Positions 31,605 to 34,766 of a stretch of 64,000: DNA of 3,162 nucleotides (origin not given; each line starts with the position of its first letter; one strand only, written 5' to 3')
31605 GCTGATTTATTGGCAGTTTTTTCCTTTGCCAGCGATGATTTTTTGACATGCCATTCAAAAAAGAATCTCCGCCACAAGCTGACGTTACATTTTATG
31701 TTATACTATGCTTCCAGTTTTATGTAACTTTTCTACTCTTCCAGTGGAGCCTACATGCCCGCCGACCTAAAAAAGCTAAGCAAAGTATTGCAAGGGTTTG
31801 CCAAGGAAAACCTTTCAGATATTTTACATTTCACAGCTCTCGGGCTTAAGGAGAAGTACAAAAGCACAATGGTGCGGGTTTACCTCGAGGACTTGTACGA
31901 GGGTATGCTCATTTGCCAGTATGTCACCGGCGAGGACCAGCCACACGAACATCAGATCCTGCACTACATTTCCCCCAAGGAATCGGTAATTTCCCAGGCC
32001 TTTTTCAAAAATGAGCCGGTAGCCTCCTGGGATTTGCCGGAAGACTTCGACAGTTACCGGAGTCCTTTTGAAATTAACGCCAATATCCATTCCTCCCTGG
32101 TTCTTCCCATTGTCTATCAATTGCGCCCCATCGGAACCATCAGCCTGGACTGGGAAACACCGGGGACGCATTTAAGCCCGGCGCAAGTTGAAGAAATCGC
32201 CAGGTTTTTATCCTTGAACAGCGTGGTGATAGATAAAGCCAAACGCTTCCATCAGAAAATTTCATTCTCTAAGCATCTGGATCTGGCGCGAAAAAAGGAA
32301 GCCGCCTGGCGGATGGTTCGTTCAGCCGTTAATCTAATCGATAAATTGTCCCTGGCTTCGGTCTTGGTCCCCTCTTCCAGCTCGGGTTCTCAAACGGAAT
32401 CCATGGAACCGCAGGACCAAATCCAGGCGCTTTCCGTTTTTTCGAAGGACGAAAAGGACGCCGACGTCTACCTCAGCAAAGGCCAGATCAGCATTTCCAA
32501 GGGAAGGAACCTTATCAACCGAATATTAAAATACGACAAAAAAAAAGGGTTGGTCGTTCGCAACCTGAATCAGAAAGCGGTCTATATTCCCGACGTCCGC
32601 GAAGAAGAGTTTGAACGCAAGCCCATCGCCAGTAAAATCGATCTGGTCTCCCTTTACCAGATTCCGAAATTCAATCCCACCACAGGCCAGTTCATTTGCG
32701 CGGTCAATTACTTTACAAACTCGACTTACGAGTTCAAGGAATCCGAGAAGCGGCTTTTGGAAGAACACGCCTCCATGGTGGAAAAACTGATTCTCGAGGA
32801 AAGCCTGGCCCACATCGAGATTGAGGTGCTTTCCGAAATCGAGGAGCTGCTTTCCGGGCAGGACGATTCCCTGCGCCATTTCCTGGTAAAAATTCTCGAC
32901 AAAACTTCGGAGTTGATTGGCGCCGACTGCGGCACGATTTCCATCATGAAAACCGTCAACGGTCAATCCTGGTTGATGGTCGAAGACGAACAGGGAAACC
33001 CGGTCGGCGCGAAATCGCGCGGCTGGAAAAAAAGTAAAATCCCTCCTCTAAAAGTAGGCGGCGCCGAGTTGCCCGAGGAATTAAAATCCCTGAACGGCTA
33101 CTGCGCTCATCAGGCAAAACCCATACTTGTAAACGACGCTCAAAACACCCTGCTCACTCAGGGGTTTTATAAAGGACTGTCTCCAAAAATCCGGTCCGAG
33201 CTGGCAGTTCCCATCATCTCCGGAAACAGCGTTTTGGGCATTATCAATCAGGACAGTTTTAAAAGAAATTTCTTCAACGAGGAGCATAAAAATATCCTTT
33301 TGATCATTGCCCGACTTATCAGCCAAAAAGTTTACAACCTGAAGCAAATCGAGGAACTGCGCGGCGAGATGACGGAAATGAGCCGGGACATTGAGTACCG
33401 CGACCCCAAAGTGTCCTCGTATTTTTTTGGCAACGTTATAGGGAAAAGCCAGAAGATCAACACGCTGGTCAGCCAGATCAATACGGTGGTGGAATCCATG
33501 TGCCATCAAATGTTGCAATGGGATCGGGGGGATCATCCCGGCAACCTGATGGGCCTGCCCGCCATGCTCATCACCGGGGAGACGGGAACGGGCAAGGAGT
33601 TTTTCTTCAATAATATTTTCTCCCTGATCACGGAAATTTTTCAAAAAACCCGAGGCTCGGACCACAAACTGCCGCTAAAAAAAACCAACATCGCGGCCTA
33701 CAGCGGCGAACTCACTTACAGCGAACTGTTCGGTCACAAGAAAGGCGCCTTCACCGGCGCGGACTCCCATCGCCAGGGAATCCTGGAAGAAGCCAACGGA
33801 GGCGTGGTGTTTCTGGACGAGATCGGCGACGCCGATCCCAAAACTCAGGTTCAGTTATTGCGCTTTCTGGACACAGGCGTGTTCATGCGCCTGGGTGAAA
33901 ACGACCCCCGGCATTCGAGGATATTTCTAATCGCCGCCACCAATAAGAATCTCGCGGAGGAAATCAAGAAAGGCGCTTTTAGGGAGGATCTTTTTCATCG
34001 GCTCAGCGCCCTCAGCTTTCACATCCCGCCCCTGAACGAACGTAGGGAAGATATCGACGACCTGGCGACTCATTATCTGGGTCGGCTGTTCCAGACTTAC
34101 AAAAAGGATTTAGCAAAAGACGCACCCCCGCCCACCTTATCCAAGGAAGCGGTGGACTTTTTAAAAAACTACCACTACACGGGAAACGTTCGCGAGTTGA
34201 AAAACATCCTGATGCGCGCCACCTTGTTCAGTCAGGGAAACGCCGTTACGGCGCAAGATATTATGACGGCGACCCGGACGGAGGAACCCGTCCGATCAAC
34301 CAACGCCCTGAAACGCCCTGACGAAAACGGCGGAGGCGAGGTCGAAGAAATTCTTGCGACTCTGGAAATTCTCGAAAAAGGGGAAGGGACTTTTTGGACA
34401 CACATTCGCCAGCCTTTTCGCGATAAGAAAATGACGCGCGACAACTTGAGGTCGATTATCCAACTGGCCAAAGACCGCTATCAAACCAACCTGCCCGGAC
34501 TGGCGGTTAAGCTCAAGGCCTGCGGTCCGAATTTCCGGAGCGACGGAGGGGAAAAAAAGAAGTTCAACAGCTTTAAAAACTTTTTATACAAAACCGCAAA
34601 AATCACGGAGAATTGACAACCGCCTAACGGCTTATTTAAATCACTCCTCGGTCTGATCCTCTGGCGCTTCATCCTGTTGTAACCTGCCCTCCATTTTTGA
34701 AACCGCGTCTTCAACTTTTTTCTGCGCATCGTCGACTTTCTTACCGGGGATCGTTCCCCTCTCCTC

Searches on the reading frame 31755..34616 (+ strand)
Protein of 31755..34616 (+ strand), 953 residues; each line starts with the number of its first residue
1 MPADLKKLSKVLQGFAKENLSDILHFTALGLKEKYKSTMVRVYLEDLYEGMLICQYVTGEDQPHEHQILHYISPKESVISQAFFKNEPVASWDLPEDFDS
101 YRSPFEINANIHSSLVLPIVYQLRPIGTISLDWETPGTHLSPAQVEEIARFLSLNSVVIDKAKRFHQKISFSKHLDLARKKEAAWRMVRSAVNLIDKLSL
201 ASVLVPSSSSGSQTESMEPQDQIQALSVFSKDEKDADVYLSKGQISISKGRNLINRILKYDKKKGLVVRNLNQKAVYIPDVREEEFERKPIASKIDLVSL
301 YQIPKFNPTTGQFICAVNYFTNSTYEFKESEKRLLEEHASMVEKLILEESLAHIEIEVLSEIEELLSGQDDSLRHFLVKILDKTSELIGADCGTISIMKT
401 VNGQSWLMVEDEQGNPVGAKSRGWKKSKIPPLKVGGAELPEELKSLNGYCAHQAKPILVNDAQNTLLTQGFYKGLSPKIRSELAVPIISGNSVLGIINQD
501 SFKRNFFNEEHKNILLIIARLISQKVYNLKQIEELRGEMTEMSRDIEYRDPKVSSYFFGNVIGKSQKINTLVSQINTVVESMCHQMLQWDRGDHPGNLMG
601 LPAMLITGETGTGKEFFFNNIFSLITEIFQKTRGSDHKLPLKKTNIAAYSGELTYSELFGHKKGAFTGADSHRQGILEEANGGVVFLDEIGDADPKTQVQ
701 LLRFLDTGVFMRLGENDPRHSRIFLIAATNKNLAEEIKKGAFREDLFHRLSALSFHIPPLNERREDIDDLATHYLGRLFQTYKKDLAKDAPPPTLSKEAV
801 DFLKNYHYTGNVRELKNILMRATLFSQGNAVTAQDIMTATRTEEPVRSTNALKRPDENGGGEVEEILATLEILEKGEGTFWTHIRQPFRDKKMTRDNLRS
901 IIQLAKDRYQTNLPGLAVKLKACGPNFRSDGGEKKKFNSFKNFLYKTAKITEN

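Call 99: search_protein_families(library=pfam, proteins=[window:31755-34616:+], max_evalue=0.001)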
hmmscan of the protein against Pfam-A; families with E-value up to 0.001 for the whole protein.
window:31755-34616:+ (953 aa): 7 families
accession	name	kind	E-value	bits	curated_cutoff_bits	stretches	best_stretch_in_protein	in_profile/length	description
PF00158.32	Sigma54_activat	-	6e-47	159.9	20.2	1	604-754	25-166/168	Sigma-54 interaction domain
PF13185.12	GAF_2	-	3e-21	76.5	28.6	2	373-524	4-133/136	GAF domain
PF25601.1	AAA_lid_14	-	1.4e-18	66.9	27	1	762-849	2-83/87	AAA+ ATPase lid domain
PF01590.32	GAF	-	6.1e-15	56.4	22.4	1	376-524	5-131/133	GAF domain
PF14532.12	Sigma54_activ_2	-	5.8e-13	49.7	25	1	604-760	24-138/138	Sigma-54 interaction domain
PF07728.20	AAA_5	-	4.1e-06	27.3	22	1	604-731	2-123/139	AAA domain (dynein-related subfamily)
PF07724.20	AAA_2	-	0.00038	21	27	1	604-740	6-134/166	AAA domain (Cdc48 subfamily)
